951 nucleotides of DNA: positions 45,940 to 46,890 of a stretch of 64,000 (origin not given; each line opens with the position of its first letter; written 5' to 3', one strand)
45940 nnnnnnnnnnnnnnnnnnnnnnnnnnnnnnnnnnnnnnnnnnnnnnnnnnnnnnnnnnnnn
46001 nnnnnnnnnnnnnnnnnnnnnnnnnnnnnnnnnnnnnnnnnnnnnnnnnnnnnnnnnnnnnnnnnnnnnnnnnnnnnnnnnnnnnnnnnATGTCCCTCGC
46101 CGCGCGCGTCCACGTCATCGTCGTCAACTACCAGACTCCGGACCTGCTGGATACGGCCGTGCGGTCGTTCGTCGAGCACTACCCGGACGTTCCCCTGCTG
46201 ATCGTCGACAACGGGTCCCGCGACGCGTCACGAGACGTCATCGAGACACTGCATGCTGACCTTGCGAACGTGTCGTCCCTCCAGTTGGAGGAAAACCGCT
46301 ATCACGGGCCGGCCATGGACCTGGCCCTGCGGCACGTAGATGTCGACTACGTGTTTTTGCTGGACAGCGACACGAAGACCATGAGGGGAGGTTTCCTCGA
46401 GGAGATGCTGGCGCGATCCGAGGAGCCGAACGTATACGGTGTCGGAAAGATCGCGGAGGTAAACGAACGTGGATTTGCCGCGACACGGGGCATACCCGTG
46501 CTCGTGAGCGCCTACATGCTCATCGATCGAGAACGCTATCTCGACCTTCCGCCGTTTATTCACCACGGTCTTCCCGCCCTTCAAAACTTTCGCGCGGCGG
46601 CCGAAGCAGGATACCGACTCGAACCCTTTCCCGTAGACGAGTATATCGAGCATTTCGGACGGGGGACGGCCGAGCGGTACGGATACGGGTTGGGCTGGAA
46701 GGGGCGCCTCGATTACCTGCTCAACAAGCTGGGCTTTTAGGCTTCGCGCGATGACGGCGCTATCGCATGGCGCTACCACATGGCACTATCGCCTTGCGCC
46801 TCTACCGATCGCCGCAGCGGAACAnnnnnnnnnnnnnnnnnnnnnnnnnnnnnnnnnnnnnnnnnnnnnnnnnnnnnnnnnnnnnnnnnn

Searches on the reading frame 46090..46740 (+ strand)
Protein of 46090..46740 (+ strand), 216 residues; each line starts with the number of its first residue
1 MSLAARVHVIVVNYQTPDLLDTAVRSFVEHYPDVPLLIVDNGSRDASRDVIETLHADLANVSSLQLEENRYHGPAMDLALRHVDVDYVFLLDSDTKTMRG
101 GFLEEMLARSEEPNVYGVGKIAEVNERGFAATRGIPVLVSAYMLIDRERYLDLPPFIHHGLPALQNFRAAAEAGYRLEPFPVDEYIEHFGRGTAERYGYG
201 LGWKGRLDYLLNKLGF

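Call 3: search_protein_families(library=pfam, proteins=[window:46090-46740:+], max_evalue=0.01)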
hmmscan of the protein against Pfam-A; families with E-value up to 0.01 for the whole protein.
window:46090-46740:+ (216 aa): 3 families
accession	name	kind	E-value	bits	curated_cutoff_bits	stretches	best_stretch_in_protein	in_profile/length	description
PF00535.33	Glycos_transf_2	-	8.8e-18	65.2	23.3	1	9-153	2-149/168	Glycosyl transferase family 2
PF13641.12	Glyco_tranf_2_3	-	5.4e-07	30.3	27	1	6-128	2-129/230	Glycosyltransferase like family 2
PF13704.12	Glyco_tranf_2_4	-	0.0067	17.3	27.5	0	24-94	7-81/98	Glycosyl transferase family 2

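Call 4: search_protein_families(library=ncbifam, proteins=[window:46090-46740:+], max_evalue=0.01)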
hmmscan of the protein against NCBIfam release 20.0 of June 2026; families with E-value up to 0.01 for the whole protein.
window:46090-46740:+ (216 aa): 9 families
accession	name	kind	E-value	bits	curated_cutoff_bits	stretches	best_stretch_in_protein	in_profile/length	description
TIGR03937.1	PgaC_IcaA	equivalog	4.4e-08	32.5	422.3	1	6-95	46-136/407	poly-beta-1,6-N-acetyl-D-glucosamine synthase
NF047683.1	TeichurnBiosyTuaG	equivalog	5.2e-08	32.8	400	1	5-96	6-98/252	teichuronic acid biosynthesis protein TuaG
NF050050.1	ProtGlycPglI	equivalog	8.5e-07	28.6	500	1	6-111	3-109/306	GalNAc(5)-diNAcBac-PP-undecaprenol beta-1,3-glucosyltransferase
NF007482.0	PRK10073.1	equivalog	0.00011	21.3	423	1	3-97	4-98/334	glycosyltransferase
TIGR03111.1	glyc2_xrt_Gpos1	hypoth_equivalog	0.0016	17.3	363.95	1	6-111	50-157/439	TIGR03111 family XrtG-associated glycosyltransferase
TIGR04242.1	nodulat_NodC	equivalog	0.0019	17.2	550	1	5-128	48-175/395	chitooligosaccharide synthase NodC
NF007986.1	PRK10714.1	equivalog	0.0053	15.8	529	1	16-96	21-102/316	undecaprenyl-phosphate 4-deoxy-4-formamido-L-arabinose transferase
NF041875.1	EPS_EpsD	equivalog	0.0062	16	370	1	35-121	32-116/325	exopolysaccharide biosynthesis glycosyltransferase EpsD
TIGR04182.1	glyco_TIGR04182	equivalog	0.0072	15.7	325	1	36-99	30-86/293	S-layer glycoprotein N-glycosyltransferase AglJ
